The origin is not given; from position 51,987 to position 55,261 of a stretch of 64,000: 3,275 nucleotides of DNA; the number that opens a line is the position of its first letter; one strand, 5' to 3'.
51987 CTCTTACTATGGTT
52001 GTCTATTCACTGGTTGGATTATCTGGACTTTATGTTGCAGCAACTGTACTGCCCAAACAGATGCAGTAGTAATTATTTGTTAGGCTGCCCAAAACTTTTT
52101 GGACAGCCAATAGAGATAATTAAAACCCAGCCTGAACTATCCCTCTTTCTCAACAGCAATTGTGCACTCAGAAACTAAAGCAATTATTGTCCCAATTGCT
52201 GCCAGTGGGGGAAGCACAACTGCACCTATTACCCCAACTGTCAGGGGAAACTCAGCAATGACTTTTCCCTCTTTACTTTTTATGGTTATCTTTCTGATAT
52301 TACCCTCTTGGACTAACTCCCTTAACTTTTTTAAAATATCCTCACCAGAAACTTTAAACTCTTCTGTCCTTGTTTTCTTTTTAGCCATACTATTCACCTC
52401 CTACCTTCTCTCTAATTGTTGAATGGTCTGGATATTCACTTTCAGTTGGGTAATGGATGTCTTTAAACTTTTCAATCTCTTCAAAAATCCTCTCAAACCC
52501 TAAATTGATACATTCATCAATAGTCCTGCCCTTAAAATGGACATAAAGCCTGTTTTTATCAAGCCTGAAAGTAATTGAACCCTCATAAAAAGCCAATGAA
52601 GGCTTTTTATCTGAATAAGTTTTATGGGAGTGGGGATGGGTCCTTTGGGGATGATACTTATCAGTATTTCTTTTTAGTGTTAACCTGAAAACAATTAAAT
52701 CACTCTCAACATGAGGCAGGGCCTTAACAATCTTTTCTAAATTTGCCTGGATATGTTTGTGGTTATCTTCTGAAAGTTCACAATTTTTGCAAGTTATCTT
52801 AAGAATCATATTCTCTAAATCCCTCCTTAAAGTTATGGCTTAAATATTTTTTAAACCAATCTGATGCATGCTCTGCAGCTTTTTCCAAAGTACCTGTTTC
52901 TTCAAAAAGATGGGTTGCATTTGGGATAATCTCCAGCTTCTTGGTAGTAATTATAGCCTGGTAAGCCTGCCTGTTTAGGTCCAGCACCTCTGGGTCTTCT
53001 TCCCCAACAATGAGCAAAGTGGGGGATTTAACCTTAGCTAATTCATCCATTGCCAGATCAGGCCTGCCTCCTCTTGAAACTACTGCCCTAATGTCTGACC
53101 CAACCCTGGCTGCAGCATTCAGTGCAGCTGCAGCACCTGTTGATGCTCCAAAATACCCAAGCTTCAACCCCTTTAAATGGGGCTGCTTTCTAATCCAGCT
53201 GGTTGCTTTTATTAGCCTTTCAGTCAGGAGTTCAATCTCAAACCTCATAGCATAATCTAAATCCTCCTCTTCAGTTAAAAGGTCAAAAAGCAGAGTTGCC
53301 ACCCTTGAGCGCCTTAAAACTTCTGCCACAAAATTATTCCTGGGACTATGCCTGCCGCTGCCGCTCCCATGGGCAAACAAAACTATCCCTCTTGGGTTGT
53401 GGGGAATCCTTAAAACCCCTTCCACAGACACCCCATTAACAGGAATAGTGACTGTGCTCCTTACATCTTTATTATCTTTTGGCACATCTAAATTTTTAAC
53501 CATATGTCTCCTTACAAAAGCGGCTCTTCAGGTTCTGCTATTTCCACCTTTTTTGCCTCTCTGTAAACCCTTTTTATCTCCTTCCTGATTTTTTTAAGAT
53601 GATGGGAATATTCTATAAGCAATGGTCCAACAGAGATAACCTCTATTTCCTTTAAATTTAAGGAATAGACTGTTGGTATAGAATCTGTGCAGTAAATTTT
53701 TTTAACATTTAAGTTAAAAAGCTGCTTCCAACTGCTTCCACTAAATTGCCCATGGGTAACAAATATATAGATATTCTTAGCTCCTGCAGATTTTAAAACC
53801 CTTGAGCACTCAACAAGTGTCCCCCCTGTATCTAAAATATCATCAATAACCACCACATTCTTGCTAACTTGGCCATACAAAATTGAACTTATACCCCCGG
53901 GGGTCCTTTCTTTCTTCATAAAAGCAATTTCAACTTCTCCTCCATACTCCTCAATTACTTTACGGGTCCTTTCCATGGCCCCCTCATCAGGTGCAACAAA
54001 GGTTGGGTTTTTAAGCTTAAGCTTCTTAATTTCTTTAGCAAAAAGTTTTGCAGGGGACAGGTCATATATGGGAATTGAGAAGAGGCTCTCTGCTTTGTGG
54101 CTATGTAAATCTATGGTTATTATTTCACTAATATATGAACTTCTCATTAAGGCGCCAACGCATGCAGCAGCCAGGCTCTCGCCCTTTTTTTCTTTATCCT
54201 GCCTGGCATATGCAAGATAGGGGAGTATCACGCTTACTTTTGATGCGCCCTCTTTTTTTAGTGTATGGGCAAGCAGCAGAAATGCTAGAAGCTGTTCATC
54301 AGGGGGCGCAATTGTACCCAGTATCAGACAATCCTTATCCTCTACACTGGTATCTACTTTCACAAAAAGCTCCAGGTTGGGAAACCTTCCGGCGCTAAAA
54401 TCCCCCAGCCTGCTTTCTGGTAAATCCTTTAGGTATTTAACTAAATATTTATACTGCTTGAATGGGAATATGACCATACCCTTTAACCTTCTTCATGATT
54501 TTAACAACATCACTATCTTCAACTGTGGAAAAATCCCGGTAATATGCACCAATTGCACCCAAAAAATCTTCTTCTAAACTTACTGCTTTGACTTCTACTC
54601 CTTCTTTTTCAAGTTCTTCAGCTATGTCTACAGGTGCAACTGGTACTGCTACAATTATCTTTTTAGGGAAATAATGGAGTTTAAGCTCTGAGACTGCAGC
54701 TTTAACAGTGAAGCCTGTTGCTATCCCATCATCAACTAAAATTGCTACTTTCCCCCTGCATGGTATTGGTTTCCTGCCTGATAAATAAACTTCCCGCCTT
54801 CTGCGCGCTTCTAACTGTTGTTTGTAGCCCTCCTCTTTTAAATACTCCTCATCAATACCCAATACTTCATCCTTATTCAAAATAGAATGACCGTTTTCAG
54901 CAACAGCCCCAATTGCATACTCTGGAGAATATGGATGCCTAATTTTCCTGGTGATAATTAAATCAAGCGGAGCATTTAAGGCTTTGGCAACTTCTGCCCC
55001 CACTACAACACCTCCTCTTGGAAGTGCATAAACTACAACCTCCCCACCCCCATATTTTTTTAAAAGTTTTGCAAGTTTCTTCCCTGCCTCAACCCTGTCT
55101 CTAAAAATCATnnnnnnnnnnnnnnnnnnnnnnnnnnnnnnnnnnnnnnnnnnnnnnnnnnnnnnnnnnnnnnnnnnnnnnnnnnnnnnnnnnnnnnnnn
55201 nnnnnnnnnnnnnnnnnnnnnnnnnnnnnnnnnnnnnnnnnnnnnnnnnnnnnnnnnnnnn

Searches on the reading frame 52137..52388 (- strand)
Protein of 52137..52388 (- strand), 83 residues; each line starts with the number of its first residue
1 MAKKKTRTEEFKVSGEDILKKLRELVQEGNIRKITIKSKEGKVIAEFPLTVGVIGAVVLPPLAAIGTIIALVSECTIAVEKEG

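Call 80: search_protein_families(library=pfam, proteins=[window:52137-52388:-], max_evalue=0.01)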
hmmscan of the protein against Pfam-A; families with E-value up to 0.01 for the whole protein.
window:52137-52388:- (83 aa): 1 family
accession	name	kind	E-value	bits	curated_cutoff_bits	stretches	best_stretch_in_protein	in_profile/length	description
PF14242.11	DUF4342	-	1.8e-26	92.4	25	1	4-81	1-81/81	Domain of unknown function (DUF4342)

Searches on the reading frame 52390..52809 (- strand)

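Call 80: search_protein_families(library=pfam, proteins=[window:52390-52809:-], max_evalue=0.01)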
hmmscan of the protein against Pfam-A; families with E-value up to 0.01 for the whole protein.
window:52390-52809:- (139 aa): 1 family
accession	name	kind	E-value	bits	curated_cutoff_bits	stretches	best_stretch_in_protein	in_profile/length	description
PF02482.25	Ribosomal_S30AE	-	0.0026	18.9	23.7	1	4-117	2-85/88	Sigma 54 modulation protein / S30EA ribosomal protein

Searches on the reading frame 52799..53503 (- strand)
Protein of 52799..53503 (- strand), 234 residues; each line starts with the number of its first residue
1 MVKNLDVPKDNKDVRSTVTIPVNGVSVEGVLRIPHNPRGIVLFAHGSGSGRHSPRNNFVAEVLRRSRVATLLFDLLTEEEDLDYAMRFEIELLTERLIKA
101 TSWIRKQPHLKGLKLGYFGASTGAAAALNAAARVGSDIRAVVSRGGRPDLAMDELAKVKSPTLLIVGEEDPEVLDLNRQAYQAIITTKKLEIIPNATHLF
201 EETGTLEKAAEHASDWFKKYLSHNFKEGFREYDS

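Call 80: search_protein_families(library=pfam, proteins=[window:52799-53503:-], max_evalue=0.01)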
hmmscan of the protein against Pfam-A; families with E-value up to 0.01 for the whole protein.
window:52799-53503:- (234 aa): 7 families
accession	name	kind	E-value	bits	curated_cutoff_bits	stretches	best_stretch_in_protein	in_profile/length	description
PF01738.24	DLH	-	7.7e-08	32.6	21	1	92-219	76-211/217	Dienelactone hydrolase family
PF12146.15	Hydrolase_4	-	1e-05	25.4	27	0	153-199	185-233/239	Serine aminopeptidase, S33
PF20408.4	Abhydrolase_11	-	2.5e-05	24.5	27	1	39-208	3-175/193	Alpha/beta hydrolase domain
PF00561.26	Abhydrolase_1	-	6.1e-05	23.2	25.8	0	40-155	2-112/245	alpha/beta hydrolase fold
PF12697.13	Abhydrolase_6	-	0.00017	22.8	26.3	0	41-142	1-91/217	Alpha/beta hydrolase family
PF00326.27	Peptidase_S9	-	0.00019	21.4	22.6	0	154-222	137-211/213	Prolyl oligopeptidase family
PF08840.17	BAAT_C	-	0.00096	19.7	20.9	1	99-146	8-54/210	BAAT / Acyl-CoA thioester hydrolase C terminal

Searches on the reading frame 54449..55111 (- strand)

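Call 4: search_protein_families(library=pfam, proteins=[window:54449-55111:-], max_evalue=0.01)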
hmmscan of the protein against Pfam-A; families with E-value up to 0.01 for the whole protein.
window:54449-55111:- (220 aa): 3 families
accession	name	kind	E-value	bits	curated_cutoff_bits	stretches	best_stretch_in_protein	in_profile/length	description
PF00156.33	Pribosyltran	-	4.3e-16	59.1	26.3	1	10-174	16-140/158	Phosphoribosyl transferase domain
PF14681.12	UPRTase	-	0.0019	18.2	27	1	118-173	118-174/206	Uracil phosphoribosyltransferase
PF15609.12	PRTase_2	-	0.0021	18.1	28.8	0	122-156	121-155/188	Phosphoribosyl transferase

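Call 44: search_protein_families(library=ncbifam, proteins=[window:54449-55111:-], max_evalue=0.01)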
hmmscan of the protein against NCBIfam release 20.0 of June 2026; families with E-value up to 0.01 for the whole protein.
window:54449-55111:- (220 aa): 10 families
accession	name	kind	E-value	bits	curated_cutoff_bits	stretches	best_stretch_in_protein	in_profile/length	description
TIGR01251.1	ribP_PPkin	subfamily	3.6e-06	26.1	113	1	117-156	207-245/309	ribose-phosphate diphosphokinase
NF003549.0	PRK05205.1-5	equivalog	0.0003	20.3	138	1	94-156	71-135/182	bifunctional pyr operon transcriptional regulator/uracil phosphoribosyltransferase PyrR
NF003548.0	PRK05205.1-4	equivalog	0.0005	20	218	1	115-158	85-128/173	bifunctional pyr operon transcriptional regulator/uracil phosphoribosyltransferase PyrR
NF002095.0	PRK00934.1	equivalog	0.00099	18.3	296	1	114-169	199-255/287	ribose-phosphate diphosphokinase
TIGR01203.1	HGPRTase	equivalog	0.001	18.9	150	1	17-156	20-120/167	hypoxanthine phosphoribosyltransferase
NF005592.0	PRK07322.1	subfamily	0.0018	17.7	143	0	103-139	103-139/180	adenine phosphoribosyltransferase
NF003545.0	PRK05205.1-1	equivalog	0.0018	17.7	140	1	115-156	84-125/171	bifunctional pyr operon transcriptional regulator/uracil phosphoribosyltransferase PyrR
NF001815.0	PRK00553.1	equivalog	0.0025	17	484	0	120-154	218-252/332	ribose-phosphate pyrophosphokinase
NF002634.0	PRK02304.1-3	equivalog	0.0064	16.2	170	0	119-144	117-142/182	adenine phosphoribosyltransferase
NF002620.0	PRK02277.1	subfamily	0.0092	15.7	115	0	118-156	139-178/201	orotate phosphoribosyltransferase-like protein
